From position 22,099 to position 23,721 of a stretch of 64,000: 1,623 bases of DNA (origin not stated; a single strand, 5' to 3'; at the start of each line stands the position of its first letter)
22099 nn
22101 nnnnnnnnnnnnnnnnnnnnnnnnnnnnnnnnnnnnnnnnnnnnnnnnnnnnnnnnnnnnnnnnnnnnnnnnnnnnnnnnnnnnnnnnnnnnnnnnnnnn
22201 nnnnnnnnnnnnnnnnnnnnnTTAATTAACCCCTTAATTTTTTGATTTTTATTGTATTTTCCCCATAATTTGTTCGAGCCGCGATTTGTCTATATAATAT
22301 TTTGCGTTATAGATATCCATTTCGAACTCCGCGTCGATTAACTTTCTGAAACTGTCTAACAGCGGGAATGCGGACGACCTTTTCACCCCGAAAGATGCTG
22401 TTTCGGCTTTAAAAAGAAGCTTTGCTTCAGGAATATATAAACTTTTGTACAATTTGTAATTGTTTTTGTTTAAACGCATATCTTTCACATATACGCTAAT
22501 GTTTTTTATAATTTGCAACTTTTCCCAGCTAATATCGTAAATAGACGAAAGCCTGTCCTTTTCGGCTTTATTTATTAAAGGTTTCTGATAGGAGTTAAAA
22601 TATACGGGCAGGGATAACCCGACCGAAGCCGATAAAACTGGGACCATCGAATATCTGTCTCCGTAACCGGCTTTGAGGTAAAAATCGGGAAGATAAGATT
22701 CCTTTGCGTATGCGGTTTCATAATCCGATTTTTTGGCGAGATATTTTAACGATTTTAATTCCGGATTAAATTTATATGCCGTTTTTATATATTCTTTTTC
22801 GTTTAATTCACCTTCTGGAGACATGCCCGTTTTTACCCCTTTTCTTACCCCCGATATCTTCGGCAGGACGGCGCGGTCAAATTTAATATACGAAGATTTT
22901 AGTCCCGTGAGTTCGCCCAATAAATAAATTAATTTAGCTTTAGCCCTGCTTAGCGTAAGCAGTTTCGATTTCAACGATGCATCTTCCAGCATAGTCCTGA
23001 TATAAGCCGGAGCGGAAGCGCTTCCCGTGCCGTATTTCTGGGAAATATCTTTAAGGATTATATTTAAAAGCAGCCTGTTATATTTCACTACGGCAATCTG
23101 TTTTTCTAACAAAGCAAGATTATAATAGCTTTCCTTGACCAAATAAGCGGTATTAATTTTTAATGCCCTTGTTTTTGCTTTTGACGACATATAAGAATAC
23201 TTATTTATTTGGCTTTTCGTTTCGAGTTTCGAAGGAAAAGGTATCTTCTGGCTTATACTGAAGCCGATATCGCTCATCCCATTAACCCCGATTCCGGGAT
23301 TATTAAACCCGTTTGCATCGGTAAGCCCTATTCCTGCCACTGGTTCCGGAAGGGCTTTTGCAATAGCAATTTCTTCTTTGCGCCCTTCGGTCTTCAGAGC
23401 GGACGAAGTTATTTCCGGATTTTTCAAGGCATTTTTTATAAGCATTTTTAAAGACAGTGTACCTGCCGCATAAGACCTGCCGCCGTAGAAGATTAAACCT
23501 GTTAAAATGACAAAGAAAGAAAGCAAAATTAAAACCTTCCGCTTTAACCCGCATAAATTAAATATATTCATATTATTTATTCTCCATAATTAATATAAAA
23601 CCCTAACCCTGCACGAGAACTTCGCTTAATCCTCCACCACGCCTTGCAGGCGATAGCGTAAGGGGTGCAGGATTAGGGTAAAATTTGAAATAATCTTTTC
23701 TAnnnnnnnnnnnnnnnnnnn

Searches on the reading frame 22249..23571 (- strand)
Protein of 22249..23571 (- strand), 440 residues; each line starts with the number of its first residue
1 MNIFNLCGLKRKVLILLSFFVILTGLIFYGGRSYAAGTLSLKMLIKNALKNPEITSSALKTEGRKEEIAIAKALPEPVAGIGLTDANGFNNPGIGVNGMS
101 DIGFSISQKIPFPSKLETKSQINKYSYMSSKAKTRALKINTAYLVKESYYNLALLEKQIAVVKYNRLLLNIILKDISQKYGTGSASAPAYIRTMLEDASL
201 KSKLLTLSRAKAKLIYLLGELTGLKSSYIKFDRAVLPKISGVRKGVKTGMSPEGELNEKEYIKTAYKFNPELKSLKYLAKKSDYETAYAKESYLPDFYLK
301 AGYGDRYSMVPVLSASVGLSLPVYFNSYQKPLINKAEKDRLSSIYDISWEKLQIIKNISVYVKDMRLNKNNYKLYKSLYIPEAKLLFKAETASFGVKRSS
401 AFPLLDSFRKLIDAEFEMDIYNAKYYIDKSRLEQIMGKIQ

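Call 4: search_protein_families(library=pfam, proteins=[window:22249-23571:-], max_evalue=0.1)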
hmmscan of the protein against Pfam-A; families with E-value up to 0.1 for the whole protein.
window:22249-23571:- (440 aa): 1 family
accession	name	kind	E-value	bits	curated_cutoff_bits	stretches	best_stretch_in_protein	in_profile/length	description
PF02321.23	OEP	-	3.4e-34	118.7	22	2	260-437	3-187/187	Outer membrane efflux protein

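Call 6: search_protein_families(library=ncbifam, proteins=[window:22249-23571:-], max_evalue=0.01)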
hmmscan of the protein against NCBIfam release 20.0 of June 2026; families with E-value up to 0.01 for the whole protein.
window:22249-23571:- (440 aa): 2 families
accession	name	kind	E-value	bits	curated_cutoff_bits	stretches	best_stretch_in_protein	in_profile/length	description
TIGR01844.1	type_I_sec_TolC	subfamily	2.2e-09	36.8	225.15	1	46-439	10-400/414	TolC family outer membrane protein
NF007347.1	PRK09837.1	subfamily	0.00091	18.2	598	1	41-164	64-189/461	Cu(I)/Ag(I) efflux RND transporter outer membrane protein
